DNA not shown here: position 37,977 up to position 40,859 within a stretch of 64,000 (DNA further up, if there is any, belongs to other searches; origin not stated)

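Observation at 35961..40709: Uncharacterised trio (anchored NHL propeller, Yip1-like membrane protein, 860-aa anchored protein) hard-wired between two ABC permease pairs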

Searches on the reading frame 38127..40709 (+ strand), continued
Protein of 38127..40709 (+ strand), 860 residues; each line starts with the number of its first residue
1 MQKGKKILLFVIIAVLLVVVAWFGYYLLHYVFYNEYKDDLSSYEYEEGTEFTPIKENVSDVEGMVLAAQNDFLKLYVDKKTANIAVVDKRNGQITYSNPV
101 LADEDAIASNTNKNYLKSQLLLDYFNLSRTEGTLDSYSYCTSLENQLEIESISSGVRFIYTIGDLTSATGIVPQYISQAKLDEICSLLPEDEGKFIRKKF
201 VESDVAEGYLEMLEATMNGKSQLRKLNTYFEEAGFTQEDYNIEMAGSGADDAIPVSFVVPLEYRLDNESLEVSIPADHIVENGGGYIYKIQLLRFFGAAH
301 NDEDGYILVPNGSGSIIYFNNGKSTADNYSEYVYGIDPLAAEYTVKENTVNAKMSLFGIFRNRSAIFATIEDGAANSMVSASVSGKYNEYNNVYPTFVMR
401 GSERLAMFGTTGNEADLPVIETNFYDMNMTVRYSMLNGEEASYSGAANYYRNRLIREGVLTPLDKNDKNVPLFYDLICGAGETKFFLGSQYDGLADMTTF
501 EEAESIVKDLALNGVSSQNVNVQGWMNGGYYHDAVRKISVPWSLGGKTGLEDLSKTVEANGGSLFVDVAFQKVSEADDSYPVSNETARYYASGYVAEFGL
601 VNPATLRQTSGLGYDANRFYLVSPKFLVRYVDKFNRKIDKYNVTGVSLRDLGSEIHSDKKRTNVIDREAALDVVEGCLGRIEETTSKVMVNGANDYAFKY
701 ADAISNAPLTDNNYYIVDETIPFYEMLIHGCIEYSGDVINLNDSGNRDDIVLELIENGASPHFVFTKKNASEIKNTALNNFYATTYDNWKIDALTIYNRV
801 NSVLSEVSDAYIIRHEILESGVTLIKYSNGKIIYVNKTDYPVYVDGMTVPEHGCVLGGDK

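Call 57: find_homologous_proteins(query=A3, max_evalue=1e-10)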
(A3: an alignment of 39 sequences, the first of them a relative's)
Query A3 (39 sequences) (838 aa, profile of the alignment): 43 proteins with E <= 1e-10 among 8000 candidates.
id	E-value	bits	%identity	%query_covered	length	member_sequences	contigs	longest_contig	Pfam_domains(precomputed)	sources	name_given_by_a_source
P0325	0.0e+0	1043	33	94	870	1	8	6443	PF18952.7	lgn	-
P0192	1.1e-288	978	29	98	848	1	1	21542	PF18952.7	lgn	-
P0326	7.2e-288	975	32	99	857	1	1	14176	PF18952.7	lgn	-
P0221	6.2e-285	965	100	100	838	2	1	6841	PF18952.7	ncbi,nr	ncbi:MAG TPA: hypothetical protein DD727_01335 [Clostridiales bacterium]|nr:hypothetical protein [Cl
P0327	8.1e-279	945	34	93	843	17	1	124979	PF18952.7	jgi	-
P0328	1.7e-278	944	60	99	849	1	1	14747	PF18952.7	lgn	-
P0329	2.0e-277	941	33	94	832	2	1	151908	PF18952.7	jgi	jgi:hypothetical protein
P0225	5.1e-269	913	34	96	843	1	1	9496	PF18952.7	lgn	-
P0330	3.1e-265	900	30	98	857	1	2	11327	PF18952.7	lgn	-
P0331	5.4e-256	870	32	76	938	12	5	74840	PF18952.7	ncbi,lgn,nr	ncbi:MAG: DUF5696 domain-containing protein [Bacillota bacterium]|nr:DUF5696 domain-containing prote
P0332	4.0e-253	860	30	100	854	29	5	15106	PF18952.7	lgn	-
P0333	4.1e-245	834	30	75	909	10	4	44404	PF18952.7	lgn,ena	-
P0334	5.7e-243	827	31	74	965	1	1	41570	PF18952.7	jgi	jgi:hypothetical protein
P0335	8.1e-241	820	29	93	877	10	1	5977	PF18952.7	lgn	-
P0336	1.5e-238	812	29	94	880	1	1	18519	PF18952.7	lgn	-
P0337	9.9e-230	783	27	99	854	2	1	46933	PF18952.7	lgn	-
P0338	3.0e-222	758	27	92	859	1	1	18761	PF18952.7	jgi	jgi:hypothetical protein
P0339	4.5e-217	741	28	91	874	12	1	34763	PF18952.7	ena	-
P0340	9.5e-217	740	27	93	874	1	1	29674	PF18952.7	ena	-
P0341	2.5e-205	702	28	93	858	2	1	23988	PF18952.7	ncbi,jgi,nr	ncbi:MAG: DUF5696 domain-containing protein [Oscillospiraceae bacterium]|jgi:hypothetical protein|nr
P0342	3.6e-205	702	27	94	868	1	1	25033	PF18952.7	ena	-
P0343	1.2e-202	693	25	94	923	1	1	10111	PF18952.7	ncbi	-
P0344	1.1e-194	667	26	95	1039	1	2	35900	PF18952.7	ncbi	-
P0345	2.0e-171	590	26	91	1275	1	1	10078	PF18952.7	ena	-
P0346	2.1e-166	573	27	95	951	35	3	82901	PF18952.7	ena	-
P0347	2.2e-159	550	24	93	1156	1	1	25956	PF18952.7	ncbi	-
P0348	2.5e-133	464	26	71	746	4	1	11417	PF18952.7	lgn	-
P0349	1.3e-130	455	27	70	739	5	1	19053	PF18952.7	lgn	-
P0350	4.5e-127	443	24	65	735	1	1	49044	PF18952.7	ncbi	-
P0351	3.1e-122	427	23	80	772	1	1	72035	PF18952.7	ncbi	-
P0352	3.4e-122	427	27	70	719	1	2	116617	PF18952.7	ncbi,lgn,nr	ncbi:MAG: DUF5696 domain-containing protein [Anaerolineales bacterium]|nr:DUF5696 domain-containing 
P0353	6.9e-122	426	28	70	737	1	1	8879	PF18952.7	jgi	jgi:hypothetical protein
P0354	1.3e-118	415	27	70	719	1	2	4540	PF18952.7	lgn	-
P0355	1.5e-118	415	25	70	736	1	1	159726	PF18952.7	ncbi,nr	ncbi:MAG: hypothetical protein H6652_22945 [Ardenticatenaceae bacterium]|nr:hypothetical protein [Ar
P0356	2.0e-118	415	25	69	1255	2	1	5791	PF18952.7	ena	-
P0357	8.5e-117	409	25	70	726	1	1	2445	PF18952.7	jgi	-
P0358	2.0e-115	405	26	70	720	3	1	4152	PF18952.7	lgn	-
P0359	3.2e-115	404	24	70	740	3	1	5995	PF18952.7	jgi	-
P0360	3.7e-114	401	26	69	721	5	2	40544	PF18952.7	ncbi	ncbi:MAG: DUF5696 domain-containing protein [Anaerolineae bacterium]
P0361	1.7e-112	395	27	67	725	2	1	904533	PF18952.7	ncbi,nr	ncbi:MAG: hypothetical protein IPM39_10945 [Chloroflexi bacterium]|nr:hypothetical protein [Chlorofl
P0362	4.3e-111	390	26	70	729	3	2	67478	PF18952.7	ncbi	-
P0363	1.5e-110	389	26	70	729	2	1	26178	PF18952.7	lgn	-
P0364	2.6e-109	385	25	99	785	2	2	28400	PF18952.7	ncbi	-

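Call 58: find_encoding_contigs(protein=P0327, flank=10000, max_places=1)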
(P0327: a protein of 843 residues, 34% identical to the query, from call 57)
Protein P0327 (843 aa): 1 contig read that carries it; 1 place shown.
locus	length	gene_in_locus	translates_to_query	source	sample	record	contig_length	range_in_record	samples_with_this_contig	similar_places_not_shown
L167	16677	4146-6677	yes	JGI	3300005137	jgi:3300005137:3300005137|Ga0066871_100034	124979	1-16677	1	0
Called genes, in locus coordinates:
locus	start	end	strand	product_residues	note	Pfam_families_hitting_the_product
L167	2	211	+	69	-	?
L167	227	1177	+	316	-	-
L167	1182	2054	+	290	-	PF00528:BPD_transp_1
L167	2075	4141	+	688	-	PF01436:NHL (weak), PF08450:SGL (faint), PF04893:Yip1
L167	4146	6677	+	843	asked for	PF18952:DUF5696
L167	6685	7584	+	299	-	PF00528:BPD_transp_1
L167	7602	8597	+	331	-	PF00528:BPD_transp_1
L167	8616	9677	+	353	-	PF14607:GxDLY, PF00657:Lipase_GDSL (weak), PF13472:Lipase_GDSL_2, PF14606:Lipase_GDSL_3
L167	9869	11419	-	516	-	PF13552:DUF4127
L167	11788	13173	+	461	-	PF01547:SBP_bac_1, PF13416:SBP_bac_8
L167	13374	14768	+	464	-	-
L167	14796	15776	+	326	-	PF14488:DUF4434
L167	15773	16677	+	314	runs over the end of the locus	PF00149:Metallophos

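Call 59: find_encoding_contigs(protein=P0331, flank=10000, max_places=1)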
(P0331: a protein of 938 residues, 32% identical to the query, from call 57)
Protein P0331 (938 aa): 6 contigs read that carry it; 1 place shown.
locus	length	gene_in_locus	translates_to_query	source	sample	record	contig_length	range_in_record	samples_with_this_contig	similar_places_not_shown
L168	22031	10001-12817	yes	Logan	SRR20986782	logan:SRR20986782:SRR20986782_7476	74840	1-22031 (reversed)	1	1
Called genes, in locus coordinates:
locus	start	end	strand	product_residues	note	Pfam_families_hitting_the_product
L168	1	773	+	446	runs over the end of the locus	PF07005:SBD_N, PF17042:NBD_C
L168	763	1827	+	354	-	PF04166:PdxA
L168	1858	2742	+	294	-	PF00701:DHDPS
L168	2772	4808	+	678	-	PF14871:GHL6, PF08532:Glyco_hydro_42M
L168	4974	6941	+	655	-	PF00544:Pectate_lyase_4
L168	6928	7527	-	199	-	PF00754:F5_F8_type_C, PF22633:F5_F8_type_C_2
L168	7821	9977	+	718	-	PF01436:NHL (faint), PF04893:Yip1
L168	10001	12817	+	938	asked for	PF18952:DUF5696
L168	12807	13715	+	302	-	PF00528:BPD_transp_1 (weak)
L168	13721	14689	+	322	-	PF00528:BPD_transp_1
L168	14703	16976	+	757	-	PF13802:Gal_mutarotas_2, PF01055:Glyco_hydro_31_2nd, PF21365:Glyco_hydro_31_3rd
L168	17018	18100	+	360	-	PF02746:MR_MLE_N, PF13378:MR_MLE_C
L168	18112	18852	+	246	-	PF00106:adh_short, PF08659:KR, PF13561:adh_short_C2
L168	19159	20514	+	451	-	-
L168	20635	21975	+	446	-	PF01120:Alpha_L_fucos, PF14871:GHL6 (weak)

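Call 60: find_encoding_contigs(protein=P0352, flank=10000, max_places=1)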
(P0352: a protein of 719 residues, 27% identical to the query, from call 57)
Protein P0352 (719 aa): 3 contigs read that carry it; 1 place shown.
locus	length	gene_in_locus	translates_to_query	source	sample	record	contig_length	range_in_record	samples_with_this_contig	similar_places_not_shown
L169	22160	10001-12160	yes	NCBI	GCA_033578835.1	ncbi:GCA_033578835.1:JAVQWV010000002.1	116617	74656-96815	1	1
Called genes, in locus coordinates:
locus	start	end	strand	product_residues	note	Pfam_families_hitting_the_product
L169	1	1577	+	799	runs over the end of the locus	PF06165:GH94_b-supersand, PF17167:Glyco_hydro_94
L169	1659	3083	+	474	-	PF01547:SBP_bac_1, PF13416:SBP_bac_8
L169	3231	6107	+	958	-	PF01547:SBP_bac_1, PF13416:SBP_bac_8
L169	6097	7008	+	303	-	PF00528:BPD_transp_1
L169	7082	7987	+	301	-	PF00528:BPD_transp_1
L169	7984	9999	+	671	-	PF01436:NHL (faint), PF07719:TPR_2 (faint), PF04893:Yip1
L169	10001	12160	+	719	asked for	PF18952:DUF5696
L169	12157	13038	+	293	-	PF00528:BPD_transp_1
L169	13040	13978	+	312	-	PF00528:BPD_transp_1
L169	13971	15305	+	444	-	PF10091:Glycoamylase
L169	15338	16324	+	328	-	PF00356:LacI, PF00532:Peripla_BP_1, PF13407:Peripla_BP_4, PF13377:Peripla_BP_3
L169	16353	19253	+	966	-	PF01804:Penicil_amidase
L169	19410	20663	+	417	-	PF10091:Glycoamylase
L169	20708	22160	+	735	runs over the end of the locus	PF01301:Glyco_hydro_35, PF02449:Glyco_hydro_42, PF22369:GLMA_2nd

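Call 61: find_encoding_contigs(protein=P0361, flank=10000, max_places=1)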
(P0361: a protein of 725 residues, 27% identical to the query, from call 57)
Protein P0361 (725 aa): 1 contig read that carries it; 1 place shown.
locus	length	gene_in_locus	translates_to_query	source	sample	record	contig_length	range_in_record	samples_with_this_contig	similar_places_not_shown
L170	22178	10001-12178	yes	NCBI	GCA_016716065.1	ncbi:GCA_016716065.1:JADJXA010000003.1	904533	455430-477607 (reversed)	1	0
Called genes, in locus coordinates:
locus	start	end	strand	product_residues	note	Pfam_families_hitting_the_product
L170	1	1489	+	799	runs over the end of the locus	PF06165:GH94_b-supersand, PF17167:Glyco_hydro_94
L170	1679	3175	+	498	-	-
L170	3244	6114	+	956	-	PF01547:SBP_bac_1, PF13416:SBP_bac_8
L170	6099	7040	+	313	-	PF00528:BPD_transp_1 (weak)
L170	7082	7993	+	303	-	PF00528:BPD_transp_1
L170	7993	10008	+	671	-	PF01436:NHL (faint), PF25021:TEN_NHL (faint), PF04893:Yip1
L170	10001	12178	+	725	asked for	PF18952:DUF5696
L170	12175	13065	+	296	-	PF00528:BPD_transp_1 (weak)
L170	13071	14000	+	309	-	PF00528:BPD_transp_1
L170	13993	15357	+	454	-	PF10091:Glycoamylase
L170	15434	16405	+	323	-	PF00356:LacI, PF00532:Peripla_BP_1, PF13407:Peripla_BP_4, PF13377:Peripla_BP_3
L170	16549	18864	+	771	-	PF01301:Glyco_hydro_35, PF02449:Glyco_hydro_42, PF22369:GLMA_2nd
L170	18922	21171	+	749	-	PF00933:Glyco_hydro_3, PF01915:Glyco_hydro_3_C, PF14310:Fn3-like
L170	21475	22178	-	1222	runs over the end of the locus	PF03704:BTAD, PF00931:NB-ARC (weak), PF05729:NACHT (weak), PF13191:AAA_16, PF13424:TPR_12, PF17874:TPR_MalT (weak), PF13424:TPR_12, PF13424:TPR_12, +9 more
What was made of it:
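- Checked: Chloroflexota members were found (calls 57, 60, 61).
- Tried and rejected: The idea that the family is Firmicute-restricted was rejected (calls 57, 60, 61).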

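Call 62: find_encoding_contigs(protein=P0346, flank=10000, max_places=1)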
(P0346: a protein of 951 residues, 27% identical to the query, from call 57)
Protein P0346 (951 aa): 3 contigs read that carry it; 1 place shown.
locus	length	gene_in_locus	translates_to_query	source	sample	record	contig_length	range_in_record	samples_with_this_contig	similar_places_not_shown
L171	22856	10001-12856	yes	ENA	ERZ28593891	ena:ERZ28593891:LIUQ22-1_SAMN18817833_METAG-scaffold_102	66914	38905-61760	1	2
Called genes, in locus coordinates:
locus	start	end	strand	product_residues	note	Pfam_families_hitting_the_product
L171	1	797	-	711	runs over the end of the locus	PF17191:RecG_wedge, PF00270:DEAD, PF04851:ResIII, PF07517:SecA_DEAD (weak), PF00271:Helicase_C, PF19833:RecG_dom3_C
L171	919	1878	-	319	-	PF00480:ROK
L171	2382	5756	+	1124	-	PF13416:SBP_bac_8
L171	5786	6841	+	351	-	PF00528:BPD_transp_1 (weak)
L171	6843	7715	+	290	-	PF00528:BPD_transp_1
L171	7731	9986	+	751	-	PF01436:NHL (faint), PF04893:Yip1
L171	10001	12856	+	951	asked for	PF18952:DUF5696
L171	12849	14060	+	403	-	PF00528:BPD_transp_1 (weak)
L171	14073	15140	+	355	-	PF00528:BPD_transp_1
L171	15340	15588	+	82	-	-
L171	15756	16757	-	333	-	PF01118:Semialdhyde_dh, PF02774:Semialdhyde_dhC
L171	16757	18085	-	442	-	PF00696:AA_kinase, PF13840:ACT_7 (weak), PF01842:ACT (weak), PF22468:ACT_9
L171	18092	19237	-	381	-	PF03447:NAD_binding_3, PF00742:Homoserine_dh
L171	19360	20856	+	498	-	PF14821:Thr_synth_N, PF00291:PALP, PF24857:THR4_C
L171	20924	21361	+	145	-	-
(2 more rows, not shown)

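Call 63: find_encoding_contigs(protein=P0341, flank=10000, max_places=1)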
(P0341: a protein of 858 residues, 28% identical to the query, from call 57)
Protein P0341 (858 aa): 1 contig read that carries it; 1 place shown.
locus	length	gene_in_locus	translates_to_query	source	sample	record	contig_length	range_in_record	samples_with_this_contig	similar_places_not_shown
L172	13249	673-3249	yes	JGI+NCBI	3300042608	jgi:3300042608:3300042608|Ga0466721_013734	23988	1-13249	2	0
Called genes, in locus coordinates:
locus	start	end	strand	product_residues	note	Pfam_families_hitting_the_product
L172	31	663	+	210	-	PF04893:Yip1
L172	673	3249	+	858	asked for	PF18952:DUF5696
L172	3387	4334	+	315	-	-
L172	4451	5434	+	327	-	PF00528:BPD_transp_1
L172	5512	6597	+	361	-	-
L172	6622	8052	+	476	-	PF01547:SBP_bac_1, PF13416:SBP_bac_8 (weak)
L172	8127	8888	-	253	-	PF02361:CbiQ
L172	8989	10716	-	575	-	PF03193:RsgA_GTPase (faint), PF13476:AAA_23 (faint), PF13555:AAA_29 (faint), PF00005:ABC_tran, PF00006:ATP-synt_ab (faint), PF01078:Mg_chelatase (faint), PF12558:DUF3744, PF00005:ABC_tran, +3 more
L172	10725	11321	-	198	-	PF07155:ECF-ribofla_trS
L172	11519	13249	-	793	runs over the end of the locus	PF00512:HisKA, PF02518:HATPase_c, PF00072:Response_reg, PF00512:HisKA, PF02518:HATPase_c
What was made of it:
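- Tried and rejected: The idea that the trio is mannan-specific was rejected after sampling distant cassettes (calls 58-63).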

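Call 81: predict_structure(alignment_id=A4)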
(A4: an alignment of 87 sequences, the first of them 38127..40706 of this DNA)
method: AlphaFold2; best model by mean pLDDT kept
length: 860 residues; sequences in the alignment: 87
mean_pLDDT: 90.3   pTM: 0.87
mean pLDDT of the five models: 90.3, 89.7, 89.2, 88.8, 87.9
residues with pLDDT >= 90: 591; 70-90: 229; 50-70: 39; < 50: 1
segments of 3 or more residues with pLDDT < 50: none
pLDDT, mean of each block of 10 residues (from residue 1): 81 95 92 92 87 92 96 96 96 95 92 96 89 93 91 96 75 87 92 91 86 82 81 81 74 81 97 95 89 96 96 96 91 89 67 96 94 96 94 95 68 67 88 94 97 97 81 96 87 91 97 93 93 89 95 95 95 89 87 78 81 86 95 94 95 91 87 97 93 97 96 92 97 95 82 96 92 84 91 96 93 94 95 95 92 82
secondary structure, 60 per line:
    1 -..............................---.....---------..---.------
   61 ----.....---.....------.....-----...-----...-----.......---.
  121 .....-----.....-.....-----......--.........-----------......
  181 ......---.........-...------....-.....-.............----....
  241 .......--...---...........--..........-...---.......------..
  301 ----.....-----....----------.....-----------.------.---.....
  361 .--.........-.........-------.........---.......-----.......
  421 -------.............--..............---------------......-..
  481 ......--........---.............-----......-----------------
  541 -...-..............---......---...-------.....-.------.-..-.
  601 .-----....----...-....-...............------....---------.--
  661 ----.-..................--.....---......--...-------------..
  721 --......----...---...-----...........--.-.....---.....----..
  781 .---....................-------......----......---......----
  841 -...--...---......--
elements in order (helices of 4 or more, strands of 3 or more residues): H2-31 H35-39 E65-69 E73-77 E84-88 E94-96 H110-116 E120-125 E131-135 H137-141 E147-152 E155-163 E175-177 H178-186 H190-198 E200-202 E209-212 H214-218 H220-232 H237-247 E256-266 E269-275 E280-282 E286-292 E305-309 E315-318 E329-333 E356-361 E364-372 E377-382 E390-398 E402-408 E414-420 E428-437 H443-456 E472-477 E479-486 E489-496 H500-512 E518-523 H546-559 E563-568 E572-574 H582-585 E607-610 E619-622 H624-638 E645-648 H667-684 E687-691 H695-700 E703-705 H723-728 E733-735 H747-757 E762-766 H770-774 H786-804 E812-817 E822-827 E831-836 E842-844 E847-849 E853-858
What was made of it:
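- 38127..40709 (+): DUF5696 protein. It has an N-terminal TM anchor and an extracytoplasmic body made of an extra N-terminal region, a beta-sandwich, a (beta/alpha)8 barrel and a C-terminal beta-sandwich. Remote homologue of GH129/GH101 glycosidases. AF2 model pLDDT 90.3 (call 81).
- DUF5696 fold: AF2 pLDDT 90.3 and pTM 0.87 (call 81).
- Tried and rejected: It was replaced by a model from 87 diverse sequences (pLDDT 90, call 81).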
